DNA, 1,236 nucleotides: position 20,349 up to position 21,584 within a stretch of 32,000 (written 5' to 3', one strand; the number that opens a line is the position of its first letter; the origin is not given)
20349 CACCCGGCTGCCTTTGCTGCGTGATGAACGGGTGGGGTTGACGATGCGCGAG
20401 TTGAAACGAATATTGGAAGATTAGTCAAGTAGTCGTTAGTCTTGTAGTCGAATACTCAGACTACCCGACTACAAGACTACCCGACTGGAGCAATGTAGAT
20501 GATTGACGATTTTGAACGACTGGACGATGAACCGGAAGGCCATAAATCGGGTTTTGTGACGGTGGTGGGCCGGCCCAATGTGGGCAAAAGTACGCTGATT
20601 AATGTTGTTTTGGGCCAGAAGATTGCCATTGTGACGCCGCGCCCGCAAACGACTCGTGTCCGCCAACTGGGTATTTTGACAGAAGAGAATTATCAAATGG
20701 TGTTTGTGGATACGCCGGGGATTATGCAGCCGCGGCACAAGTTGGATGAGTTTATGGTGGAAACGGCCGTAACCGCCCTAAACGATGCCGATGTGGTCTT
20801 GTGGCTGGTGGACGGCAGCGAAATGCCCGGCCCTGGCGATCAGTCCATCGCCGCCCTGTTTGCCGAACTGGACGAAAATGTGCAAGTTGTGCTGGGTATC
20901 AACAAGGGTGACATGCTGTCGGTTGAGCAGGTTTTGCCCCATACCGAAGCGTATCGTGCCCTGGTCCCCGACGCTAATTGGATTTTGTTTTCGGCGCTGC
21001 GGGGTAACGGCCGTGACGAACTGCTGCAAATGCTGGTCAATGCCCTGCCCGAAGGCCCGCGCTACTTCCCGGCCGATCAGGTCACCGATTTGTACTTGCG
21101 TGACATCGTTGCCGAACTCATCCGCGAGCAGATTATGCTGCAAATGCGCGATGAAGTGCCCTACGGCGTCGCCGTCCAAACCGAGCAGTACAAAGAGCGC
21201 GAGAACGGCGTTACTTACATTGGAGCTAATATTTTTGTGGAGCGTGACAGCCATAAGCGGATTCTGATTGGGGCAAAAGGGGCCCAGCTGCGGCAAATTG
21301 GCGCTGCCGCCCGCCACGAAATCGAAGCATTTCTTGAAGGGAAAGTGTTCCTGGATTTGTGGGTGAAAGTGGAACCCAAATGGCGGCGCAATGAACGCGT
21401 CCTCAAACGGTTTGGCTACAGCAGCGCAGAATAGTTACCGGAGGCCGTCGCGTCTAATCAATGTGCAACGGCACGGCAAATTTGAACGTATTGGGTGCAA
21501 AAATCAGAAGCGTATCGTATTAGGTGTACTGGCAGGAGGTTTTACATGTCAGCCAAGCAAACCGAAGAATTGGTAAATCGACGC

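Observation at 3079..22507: The palindrome is written into proteins in a skewed frame pattern and carries a degenerate longer palindromic halo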

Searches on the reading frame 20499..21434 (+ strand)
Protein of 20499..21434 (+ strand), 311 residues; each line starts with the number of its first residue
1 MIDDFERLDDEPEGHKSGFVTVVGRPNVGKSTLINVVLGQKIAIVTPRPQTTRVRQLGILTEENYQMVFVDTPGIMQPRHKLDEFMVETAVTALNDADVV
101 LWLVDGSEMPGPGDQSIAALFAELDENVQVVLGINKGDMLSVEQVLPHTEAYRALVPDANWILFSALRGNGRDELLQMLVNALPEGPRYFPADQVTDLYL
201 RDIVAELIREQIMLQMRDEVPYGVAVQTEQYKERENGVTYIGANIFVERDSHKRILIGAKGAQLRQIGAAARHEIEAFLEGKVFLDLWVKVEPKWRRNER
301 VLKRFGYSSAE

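Call 8: search_protein_families(library=pfam, proteins=[window:20499-21434:+])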
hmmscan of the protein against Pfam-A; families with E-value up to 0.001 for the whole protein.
window:20499-21434:+ (311 aa): 7 families
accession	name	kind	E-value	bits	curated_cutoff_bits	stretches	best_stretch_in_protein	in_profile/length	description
PF01926.29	MMR_HSR1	-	6.7e-26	91.1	21.9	1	20-136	2-113/113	50S ribosome-binding GTPase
PF07650.23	KH_2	-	2.8e-16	59.5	22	1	219-296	1-78/78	KH domain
PF02421.24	FeoB_N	-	1.1e-10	41.7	27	1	20-177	3-154/156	Ferrous iron transport protein B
PF00009.33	GTP_EFTU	-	1.9e-10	41.1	26.5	1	61-184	65-187/188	Elongation factor Tu GTP binding domain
PF00350.29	Dynamin_N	-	1.9e-09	38.2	27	1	20-58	1-39/168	Dynamin family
PF03193.22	RsgA_GTPase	-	2.7e-06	27.8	30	0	17-77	106-170/174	RsgA GTPase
PF04548.22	AIG1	-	2.9e-05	23.9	27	1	21-90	4-74/212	AIG1 family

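Call 35: find_related_loci(query=window:20499-21434:+, collection=metagenome_contigs, flank=10000)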
Query window:20499-21434:+ (311 aa) in metagenome_contigs; peptide patterns used: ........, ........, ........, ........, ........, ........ (x = any residue, [..] = any of these).
107 stretches matched a pattern; 42 encode a relative of the query (tblastn E <= 1e-3); 42 distinct loci.
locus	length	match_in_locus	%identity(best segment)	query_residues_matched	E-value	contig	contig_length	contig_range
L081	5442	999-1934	78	1-310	3e-172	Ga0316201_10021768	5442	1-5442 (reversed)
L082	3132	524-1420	73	13-311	8e-158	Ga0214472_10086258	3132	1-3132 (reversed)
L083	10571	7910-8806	72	13-311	4e-150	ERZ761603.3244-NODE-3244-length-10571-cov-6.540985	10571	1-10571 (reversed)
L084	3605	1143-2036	72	10-307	1e-155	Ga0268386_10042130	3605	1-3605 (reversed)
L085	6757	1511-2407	72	13-311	5e-150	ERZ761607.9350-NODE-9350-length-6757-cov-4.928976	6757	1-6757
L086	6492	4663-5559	71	10-308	6e-150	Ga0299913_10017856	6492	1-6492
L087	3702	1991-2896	69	10-311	9e-151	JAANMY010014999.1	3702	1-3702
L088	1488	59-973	65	5-309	1e-155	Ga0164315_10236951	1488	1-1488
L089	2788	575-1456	68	15-308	3e-148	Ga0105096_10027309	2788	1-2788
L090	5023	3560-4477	65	6-311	8e-143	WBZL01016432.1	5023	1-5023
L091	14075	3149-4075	67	3-311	6e-136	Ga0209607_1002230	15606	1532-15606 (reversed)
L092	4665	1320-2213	62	12-308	1e-125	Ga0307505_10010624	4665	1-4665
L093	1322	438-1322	59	3-297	1e-124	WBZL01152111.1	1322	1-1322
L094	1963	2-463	90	156-309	3e-96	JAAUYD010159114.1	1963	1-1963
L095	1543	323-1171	45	16-307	4e-78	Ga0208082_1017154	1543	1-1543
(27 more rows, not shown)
